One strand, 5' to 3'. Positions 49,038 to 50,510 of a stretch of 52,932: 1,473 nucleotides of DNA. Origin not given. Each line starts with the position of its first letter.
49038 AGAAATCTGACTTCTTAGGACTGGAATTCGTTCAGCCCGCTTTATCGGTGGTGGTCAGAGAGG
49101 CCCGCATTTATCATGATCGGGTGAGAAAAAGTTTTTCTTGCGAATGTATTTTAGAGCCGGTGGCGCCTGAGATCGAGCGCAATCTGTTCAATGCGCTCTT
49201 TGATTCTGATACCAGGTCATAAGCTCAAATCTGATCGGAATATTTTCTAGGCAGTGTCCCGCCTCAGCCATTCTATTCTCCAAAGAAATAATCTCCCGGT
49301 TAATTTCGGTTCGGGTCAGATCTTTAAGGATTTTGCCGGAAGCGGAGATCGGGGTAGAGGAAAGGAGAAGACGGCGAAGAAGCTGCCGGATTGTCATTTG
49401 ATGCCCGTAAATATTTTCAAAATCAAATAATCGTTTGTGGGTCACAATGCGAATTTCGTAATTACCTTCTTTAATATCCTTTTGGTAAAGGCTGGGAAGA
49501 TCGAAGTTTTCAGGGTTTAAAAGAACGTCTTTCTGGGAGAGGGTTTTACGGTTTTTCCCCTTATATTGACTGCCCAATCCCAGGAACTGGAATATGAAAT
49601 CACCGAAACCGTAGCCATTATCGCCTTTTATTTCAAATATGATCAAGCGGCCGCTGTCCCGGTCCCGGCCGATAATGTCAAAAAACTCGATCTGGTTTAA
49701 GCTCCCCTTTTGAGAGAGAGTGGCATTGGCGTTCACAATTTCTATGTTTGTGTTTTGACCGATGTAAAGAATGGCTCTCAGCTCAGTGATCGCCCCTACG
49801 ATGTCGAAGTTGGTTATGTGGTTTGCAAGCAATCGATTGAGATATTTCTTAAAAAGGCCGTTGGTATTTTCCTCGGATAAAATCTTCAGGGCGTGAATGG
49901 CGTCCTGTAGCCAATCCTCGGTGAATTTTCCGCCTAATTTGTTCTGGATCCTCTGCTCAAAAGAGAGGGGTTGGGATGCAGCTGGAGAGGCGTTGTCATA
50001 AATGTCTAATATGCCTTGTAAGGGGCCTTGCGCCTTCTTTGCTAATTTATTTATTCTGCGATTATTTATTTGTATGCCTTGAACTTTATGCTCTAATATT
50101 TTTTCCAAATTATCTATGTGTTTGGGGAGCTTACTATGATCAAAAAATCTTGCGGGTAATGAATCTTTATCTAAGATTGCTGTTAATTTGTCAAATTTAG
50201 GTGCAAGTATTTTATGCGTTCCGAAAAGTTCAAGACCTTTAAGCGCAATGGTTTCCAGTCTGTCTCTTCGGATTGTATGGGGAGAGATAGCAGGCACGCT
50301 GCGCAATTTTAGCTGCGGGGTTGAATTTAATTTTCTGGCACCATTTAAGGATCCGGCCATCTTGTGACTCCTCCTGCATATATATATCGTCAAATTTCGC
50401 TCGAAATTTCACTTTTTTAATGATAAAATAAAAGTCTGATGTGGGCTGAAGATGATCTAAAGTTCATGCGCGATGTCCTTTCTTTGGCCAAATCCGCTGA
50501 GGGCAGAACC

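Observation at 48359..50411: Convergent, 3'-overlapping orphan gene pair, both genes driven by the shared motif, one with a PD-(D/E)xK-like core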

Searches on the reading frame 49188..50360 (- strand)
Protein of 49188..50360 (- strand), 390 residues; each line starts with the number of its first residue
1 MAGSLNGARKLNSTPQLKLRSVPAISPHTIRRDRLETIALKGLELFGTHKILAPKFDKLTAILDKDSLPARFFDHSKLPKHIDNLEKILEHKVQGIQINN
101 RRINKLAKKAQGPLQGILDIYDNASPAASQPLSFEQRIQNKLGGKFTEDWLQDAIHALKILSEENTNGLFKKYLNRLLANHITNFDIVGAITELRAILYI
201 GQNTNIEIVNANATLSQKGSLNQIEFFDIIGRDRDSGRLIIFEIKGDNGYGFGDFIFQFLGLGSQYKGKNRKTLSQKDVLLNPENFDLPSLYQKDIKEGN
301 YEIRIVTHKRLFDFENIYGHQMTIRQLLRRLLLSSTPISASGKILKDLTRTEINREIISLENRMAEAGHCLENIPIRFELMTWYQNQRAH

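Call 4: search_protein_families(library=pfam, proteins=[window:49188-50360:-], max_evalue=1)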
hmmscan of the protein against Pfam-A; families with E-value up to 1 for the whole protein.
window:49188-50360:- (390 aa): 0 families

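Call 5: search_protein_families(library=padloc, proteins=[window:49188-50360:-], max_evalue=1)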
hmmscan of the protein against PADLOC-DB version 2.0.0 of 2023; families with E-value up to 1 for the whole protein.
window:49188-50360:- (390 aa): 1 family
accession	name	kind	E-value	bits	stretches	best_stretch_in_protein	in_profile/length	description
PDLC02413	Aga_Nuclease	-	0.052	10.8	1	75-164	101-184/267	-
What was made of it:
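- On Known anti-phage defence systems (PADLOC-DB 2.0): B has only Aga_Nuclease at E = 0.052, over residues 75-164 and outside the core (call 5).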

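Call 6: find_homologous_proteins(query=window:49188-50360:-)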
Query window:49188-50360:- (390 aa): 3 proteins with E <= 0.001 among 5404 candidates.
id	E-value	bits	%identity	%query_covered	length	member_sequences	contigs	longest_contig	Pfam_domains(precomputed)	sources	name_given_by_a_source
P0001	7.7e-256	866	100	100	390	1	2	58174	-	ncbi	ncbi:MAG: hypothetical protein V3T21_02445 [Candidatus Margulisiibacteriota bacterium]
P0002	3.8e-101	357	48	97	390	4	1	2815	-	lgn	-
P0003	5.5e-70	254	41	92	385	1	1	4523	-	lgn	-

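Call 8: find_encoding_contigs(protein=P0002, flank=10000)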
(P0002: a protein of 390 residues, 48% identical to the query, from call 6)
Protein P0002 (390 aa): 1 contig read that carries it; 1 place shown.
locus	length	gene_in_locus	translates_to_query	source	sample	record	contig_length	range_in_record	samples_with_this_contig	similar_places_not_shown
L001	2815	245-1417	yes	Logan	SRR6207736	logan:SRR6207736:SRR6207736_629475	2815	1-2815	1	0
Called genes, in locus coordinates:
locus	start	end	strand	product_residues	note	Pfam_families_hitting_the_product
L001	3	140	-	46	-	?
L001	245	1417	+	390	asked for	-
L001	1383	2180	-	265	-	-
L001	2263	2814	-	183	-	?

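Call 9: find_encoding_contigs(protein=P0003, flank=10000)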
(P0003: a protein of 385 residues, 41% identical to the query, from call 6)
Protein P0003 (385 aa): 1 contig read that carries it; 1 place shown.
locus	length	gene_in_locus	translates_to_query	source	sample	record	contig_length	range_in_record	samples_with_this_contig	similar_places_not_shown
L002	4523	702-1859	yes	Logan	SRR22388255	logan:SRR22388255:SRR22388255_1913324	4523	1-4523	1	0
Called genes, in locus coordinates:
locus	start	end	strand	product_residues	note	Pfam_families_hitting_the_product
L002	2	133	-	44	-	?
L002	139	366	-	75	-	PF07927:HicA_toxin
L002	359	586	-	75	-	PF15919:HicB_lk_antitox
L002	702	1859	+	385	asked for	-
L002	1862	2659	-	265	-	-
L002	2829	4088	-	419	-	PF13173:AAA_14, PF13635:DUF4143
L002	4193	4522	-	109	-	?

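Call 18: find_homologous_proteins(query=A1, max_evalue=0.01)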
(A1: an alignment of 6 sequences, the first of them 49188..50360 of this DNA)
Query A1 (6 sequences) (390 aa, profile of the alignment): 3 proteins with E <= 0.01 among 8000 candidates.
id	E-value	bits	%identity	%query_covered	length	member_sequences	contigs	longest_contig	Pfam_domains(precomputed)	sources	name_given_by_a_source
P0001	5.7e-187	639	100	100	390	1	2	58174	-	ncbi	ncbi:MAG: hypothetical protein V3T21_02445 [Candidatus Margulisiibacteriota bacterium]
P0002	3.8e-186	637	48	97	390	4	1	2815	-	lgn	-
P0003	5.3e-170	584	41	92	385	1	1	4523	-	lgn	-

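Call 19: find_related_loci(query=A1, collection=genome_contigs, flank=6000)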
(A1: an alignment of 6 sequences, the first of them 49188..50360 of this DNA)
Query A1 (390 aa) in genome_contigs; peptide patterns used: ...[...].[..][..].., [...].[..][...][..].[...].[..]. (x = any residue, [..] = any of these).
39 stretches matched a pattern, but none encodes a relative of the query by tblastn (E <= 1e-3).

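Call 21: find_related_loci(query=A1, collection=metagenome_contigs, flank=6000)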
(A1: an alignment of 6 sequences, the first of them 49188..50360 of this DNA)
Query A1 (390 aa) in metagenome_contigs; peptide patterns used: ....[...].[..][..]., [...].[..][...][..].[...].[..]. (x = any residue, [..] = any of these).
69 stretches matched a pattern; 2 encode a relative of the query (tblastn E <= 1e-3); 2 distinct loci.
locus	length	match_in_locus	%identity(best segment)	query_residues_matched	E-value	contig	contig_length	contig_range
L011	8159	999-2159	53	1-384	5e-128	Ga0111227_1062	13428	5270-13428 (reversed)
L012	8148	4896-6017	48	11-390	6e-104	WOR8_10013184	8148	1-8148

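Call 40: predict_structure(alignment_id=A3)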
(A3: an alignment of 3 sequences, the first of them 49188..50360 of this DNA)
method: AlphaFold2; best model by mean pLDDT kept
length: 390 residues; sequences in the alignment: 3
mean_pLDDT: 70.6   pTM: 0.53
mean pLDDT of the five models: 70.6, 69.2, 68.7, 66.0, 54.5
residues with pLDDT >= 90: 26; 70-90: 204; 50-70: 100; < 50: 60
segments of 3 or more residues with pLDDT < 50: 1-24, 93-96, 126-131, 164-167, 265-271, 340-345, 383-390
pLDDT, mean of each block of 10 residues (from residue 1): 33 29 57 89 84 87 79 87 90 52 82 89 61 58 57 62 54 67 66 75 79 78 74 89 69 66 49 64 81 84 81 75 87 71 56 83 79 85 43
secondary structure, 60 per line:
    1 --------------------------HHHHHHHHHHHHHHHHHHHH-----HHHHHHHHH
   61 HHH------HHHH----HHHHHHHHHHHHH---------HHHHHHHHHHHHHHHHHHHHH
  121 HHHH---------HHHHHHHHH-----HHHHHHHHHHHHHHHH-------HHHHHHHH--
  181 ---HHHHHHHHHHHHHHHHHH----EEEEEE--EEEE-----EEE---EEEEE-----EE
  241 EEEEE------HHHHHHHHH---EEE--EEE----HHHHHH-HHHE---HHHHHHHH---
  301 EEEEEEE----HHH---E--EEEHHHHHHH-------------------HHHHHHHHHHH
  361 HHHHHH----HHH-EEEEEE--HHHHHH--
elements in order: H27-46 H52-63 H70-73 H78-90 H100-124 H134-142 H148-163 H171-178 H184-201 E206-211 E214-217 E223-225 E229-233 E239-245 H252-260 E264-266 E269-271 H276-281 H290-297 E301-307 E321-323 H324-330 H350-366 E375-380 H383-388
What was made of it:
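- On PD-(D/E)xK nuclease superfamily: They lie on helix 184-201, strand 229-233 and strand 239-245 of the model (call 40). The secondary-structure order fits (call 40).
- Checked: The helical N-terminal half of B is reproduced by the AlphaFold model, which is helical up to residue 201 (call 40).
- This is the order of the PD-(D/E)xK core (call 40).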

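Call 41: search_protein_representatives(alignment_id=A3)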
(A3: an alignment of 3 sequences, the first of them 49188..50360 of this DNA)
Query: 3 sequences, 390 profile positions. Proteins with E-value up to 0.001 (for the whole library): 12; up to 1e-10: 12; up to 1e-30: 10. The best 12 are listed.
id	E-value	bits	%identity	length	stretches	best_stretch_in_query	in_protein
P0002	6.0e-201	683.7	-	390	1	1-390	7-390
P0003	9.6e-195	663.3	-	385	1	5-382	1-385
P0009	1.6e-99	349.8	-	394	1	11-381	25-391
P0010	4.1e-65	236.5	-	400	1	57-380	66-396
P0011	2.0e-57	211.2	-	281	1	124-388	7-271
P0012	2.5e-57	210.8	-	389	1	45-382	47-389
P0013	1.2e-46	175.6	-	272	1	141-380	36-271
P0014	9.3e-44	166.2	-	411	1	104-382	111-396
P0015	2.1e-37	145.3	-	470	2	156-382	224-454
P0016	2.4e-37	145.1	-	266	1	135-351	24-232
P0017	4.0e-25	104.8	-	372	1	60-309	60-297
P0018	1.3e-23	99.9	-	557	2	156-382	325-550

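Call 45: fold_search(model_id=the predicted structure, library=pdb)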
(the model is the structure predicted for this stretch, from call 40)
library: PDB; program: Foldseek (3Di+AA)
matches with E <= 10: 148; with E <= 0.001: 0
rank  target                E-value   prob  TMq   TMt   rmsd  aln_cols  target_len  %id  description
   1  8x9h                  3.3e-01  0.04  0.09  0.07  23.6       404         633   11  Crystal structure of CO dehydrogenase mutant (F41C) (released 2024-04-17)
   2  9iab_B                4.1e-01  0.23  0.17  0.22  16.3       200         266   14  Structure of the Argonaute-associated Cas4 family protein 1 (ACE1) from Chroococcidiopsis thermalis (CtACE1) (released 2025-04-23)
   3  8fmv_C                4.3e-01  0.02  0.10  0.08  27.1       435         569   13  Heterodimeric ABC transporter BmrCD in the inward-facing conformation bound to substrate and ATP: BmrCD_IF-2HT/ATP (released 2023-11-15)
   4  6wn8_A                5.8e-01  0.09  0.12  0.19  15.2       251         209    8  2.70 Angstrom Resolution Crystal Structure of Uracil Phosphoribosyl Transferase from Klebsiella pneumoniae (released 2020-05-06)
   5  9fpf                  6.1e-01  0.04  0.11  0.08  22.6       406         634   10  Ni,Fe-CODH : Ti(III)-reduced pH 8.0 (released 2025-07-30)
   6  7zxc                  6.1e-01  0.03  0.09  0.07  23.7       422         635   10  H96D Mutant of Recombinant CODH-II (released 2023-03-15)
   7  5zyt_A                7.5e-01  0.15  0.14  0.22  17.8       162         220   14  Crystal structure of human MGME1 with 3' overhang double strand DNA3 (released 2018-09-19)
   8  8xa9_B                7.8e-01  0.13  0.14  0.23  17.1       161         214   12  Human MGME1 in complex with 5'-overhang DNA (released 2024-03-20)
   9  6ut7_G                7.8e-01  0.08  0.15  0.14  25.0       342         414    9  Fitted model for the tetradecameric assembly of Thermococcus gammatolerans McrB AAA+ hexamers with bound McrC (released 2020-10-21)
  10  5zyt_D                8.3e-01  0.14  0.15  0.23  17.6       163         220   11  Crystal structure of human MGME1 with 3' overhang double strand DNA3 (released 2018-09-19)
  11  5cwp                  9.6e-01  0.11  0.13  0.19  13.2       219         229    6  Crystal structure of de novo designed helical repeat protein DHR79 (released 2015-12-16)
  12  6wn8_C                9.6e-01  0.07  0.12  0.19  16.3       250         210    8  2.70 Angstrom Resolution Crystal Structure of Uracil Phosphoribosyl Transferase from Klebsiella pneumoniae (released 2020-05-06)
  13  4m70_A                1.0e+00  0.63  0.16  0.45   6.0       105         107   10  Crystal structure of potato Rx-CC domain in complex with RanGAP2-WPP domain (released 2013-11-13)
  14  5zyv_A                1.0e+00  0.13  0.14  0.24  12.7       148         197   11  Crystal structure of human MGME1 with single strand DNA2 and Ca2+ (released 2018-09-19)
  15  9nfi                  1.0e+00  0.02  0.09  0.05  31.3       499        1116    7  Tuna P-glycoprotein Apo Conformation 1 (released 2025-06-04)
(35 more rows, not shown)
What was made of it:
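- In the PDB Foldseek list, ACE1/Cas4, MGME1, McrC, LmuA and RecU appear (call 45).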

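Call 47: search_protein_families(library=pfam, alignment_id=A5, max_evalue=1)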
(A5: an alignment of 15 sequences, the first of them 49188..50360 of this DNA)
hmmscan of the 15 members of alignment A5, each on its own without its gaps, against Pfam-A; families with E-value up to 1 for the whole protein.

A. member 1, window:49188-50360:- (390 aa): 0 families

B. families by the number of members that match (of 15 scanned): 10 families
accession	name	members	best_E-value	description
PF02021.23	UPF0102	2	0.086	Uncharacterised protein family UPF0102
PF08571.15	Yos1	1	0.042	Yos1-like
PF01870.24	Hjc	1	0.053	Archaeal holliday junction resolvase (hjc)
PF04108.17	ATG17_like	1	0.062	Autophagy protein ATG17-like domain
PF12629.12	Pox_polyA_pol_C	1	0.076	Poxvirus poly(A) polymerase C-terminal domain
PF10153.14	Efg1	1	0.086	rRNA-processing protein Efg1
PF09081.16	AMT4_dom_C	1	0.087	Glucan 1,4-alpha-maltotetraohydrolase, domain C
PF14082.12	SduA_C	1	0.18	Shedu protein SduA, C-terminal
PF20572.3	DUF6781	1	0.19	Family of unknown function (DUF6781)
PF13114.12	RecO_N_2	1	0.19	RecO N terminal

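Call 48: search_solved_structures(query=A5, max_evalue=10, show_alignments=3)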
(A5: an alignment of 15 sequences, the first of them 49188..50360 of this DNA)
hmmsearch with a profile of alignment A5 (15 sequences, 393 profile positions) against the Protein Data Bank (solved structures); distinct sequences matched with E-value up to 10: 6.
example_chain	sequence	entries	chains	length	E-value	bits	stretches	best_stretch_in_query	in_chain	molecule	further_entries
3e3v_A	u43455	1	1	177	0.002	20.6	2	135-177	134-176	Regulatory protein recX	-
9hac_B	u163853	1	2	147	0.21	13.9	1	48-98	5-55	BBF-14_binder4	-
9tll_A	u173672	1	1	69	0.36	13.1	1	318-379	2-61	Sc-apCC-2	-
8bmw_K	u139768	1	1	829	0.63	12.3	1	73-153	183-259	CRISPR-associated protein Cas10 (Type III-D)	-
1kq8_A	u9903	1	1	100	1.8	10.9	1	238-289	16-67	HEPATOCYTE NUCLEAR FACTOR 3 FORKHEAD HOMOLOG 1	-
7ep9_G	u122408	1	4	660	2.9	10.2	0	75-181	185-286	S9 family peptidase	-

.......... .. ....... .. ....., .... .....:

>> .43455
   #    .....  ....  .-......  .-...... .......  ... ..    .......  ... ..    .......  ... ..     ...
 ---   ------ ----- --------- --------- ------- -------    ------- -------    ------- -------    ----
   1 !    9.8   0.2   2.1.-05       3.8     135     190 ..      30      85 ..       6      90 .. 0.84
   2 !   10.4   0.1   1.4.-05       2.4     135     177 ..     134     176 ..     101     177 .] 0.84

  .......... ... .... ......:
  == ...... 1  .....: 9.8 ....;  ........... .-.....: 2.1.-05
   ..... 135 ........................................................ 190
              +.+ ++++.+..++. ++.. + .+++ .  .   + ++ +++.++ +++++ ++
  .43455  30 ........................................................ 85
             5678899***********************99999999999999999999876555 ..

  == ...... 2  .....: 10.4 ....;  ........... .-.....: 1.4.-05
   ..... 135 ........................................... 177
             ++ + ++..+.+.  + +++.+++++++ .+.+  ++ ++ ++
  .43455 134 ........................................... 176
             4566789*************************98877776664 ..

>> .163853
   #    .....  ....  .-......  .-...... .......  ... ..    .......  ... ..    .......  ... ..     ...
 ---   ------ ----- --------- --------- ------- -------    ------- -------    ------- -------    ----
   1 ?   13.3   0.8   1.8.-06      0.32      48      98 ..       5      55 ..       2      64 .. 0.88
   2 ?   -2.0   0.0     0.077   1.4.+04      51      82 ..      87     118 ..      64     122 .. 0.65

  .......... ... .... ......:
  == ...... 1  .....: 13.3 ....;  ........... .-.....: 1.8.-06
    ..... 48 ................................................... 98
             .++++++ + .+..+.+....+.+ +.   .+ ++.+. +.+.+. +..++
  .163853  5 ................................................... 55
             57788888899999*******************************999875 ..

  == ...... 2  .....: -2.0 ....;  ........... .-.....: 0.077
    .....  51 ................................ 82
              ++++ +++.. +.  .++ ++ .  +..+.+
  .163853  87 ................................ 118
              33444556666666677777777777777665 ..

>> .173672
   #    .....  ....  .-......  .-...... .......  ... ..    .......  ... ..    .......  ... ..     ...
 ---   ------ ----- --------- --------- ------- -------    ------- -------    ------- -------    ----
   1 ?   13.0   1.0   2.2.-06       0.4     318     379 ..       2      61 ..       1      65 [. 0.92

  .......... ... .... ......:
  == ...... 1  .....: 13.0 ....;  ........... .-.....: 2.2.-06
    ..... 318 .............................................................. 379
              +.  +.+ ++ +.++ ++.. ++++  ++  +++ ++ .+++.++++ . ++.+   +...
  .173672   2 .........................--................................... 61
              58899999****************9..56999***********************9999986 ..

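Call 49: find_encoding_contigs(protein=P0009, flank=8000, max_places=3)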
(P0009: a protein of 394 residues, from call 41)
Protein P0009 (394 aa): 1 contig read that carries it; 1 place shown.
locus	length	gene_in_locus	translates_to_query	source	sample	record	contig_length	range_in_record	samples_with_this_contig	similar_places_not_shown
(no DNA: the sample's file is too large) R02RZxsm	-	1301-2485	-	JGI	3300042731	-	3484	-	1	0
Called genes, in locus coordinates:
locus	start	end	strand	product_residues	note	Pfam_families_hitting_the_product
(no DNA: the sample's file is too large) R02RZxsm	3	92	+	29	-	?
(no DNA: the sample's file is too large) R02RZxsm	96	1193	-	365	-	PF00383:dCMP_cyt_deam_1, PF14437:MafB19-deam, PF01872:RibD_C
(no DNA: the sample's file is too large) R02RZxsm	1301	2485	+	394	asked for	-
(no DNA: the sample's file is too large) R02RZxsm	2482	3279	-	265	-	-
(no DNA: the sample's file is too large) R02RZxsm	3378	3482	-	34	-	?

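Call 50: find_encoding_contigs(protein=P0014, flank=8000, max_places=3)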
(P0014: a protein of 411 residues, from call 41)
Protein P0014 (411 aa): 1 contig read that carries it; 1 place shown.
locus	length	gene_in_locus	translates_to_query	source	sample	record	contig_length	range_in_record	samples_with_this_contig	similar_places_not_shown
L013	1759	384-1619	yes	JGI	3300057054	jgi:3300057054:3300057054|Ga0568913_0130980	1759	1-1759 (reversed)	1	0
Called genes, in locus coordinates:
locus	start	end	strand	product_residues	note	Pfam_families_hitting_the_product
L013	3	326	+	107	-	?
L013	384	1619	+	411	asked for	-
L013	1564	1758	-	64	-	?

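Call 51: find_encoding_contigs(protein=P0018, flank=8000, max_places=3)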
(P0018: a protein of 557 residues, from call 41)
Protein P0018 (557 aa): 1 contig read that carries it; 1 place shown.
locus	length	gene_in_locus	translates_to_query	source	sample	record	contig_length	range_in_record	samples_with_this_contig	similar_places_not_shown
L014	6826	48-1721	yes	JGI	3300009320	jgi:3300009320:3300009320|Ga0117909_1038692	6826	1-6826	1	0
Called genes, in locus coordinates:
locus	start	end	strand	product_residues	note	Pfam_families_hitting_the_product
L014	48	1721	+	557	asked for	-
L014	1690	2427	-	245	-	-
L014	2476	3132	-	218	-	PF00834:Ribul_P_3_epim, PF00215:OMPdecase (weak)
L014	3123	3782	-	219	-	PF03793:PASTA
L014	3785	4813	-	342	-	PF00069:Pkinase, PF07714:PK_Tyr_Ser-Thr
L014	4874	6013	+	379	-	PF00561:Abhydrolase_1 (faint), PF12146:Hydrolase_4 (faint)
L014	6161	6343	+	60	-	-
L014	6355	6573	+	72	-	-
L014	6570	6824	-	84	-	?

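Call 52: find_encoding_contigs(protein=P0010, flank=8000, max_places=3)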
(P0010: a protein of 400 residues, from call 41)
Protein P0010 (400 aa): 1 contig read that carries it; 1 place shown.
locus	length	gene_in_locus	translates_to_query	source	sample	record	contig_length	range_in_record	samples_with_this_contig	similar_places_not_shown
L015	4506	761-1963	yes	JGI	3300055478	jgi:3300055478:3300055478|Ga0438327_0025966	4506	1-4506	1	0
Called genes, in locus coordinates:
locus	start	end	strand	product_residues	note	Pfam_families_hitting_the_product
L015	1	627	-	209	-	?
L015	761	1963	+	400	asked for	-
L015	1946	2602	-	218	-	-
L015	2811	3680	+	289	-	-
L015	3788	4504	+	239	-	?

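Call 53: find_encoding_contigs(protein=P0017, flank=8000, max_places=3)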
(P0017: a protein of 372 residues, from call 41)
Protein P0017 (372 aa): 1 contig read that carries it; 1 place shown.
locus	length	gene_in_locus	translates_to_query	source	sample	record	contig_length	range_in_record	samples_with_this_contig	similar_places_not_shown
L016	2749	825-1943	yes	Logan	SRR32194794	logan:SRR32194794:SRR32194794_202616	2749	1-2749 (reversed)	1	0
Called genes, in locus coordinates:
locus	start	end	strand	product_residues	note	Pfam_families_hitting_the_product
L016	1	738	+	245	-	?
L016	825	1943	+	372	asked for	-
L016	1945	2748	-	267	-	?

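Call 67: search_protein_families(library=ncbifam, proteins=[window:49188-50360:-], max_evalue=0.1)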
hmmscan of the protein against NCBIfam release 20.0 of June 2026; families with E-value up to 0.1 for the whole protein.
window:49188-50360:- (390 aa): 0 families

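Call 68: search_protein_families(library=phrogs, proteins=[window:49188-50360:-], max_evalue=0.1)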
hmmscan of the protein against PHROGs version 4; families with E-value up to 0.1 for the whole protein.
window:49188-50360:- (390 aa): 1 family
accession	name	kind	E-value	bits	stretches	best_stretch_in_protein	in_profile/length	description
phrog_33702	-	unknown function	0.021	16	1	338-387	72-125/133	-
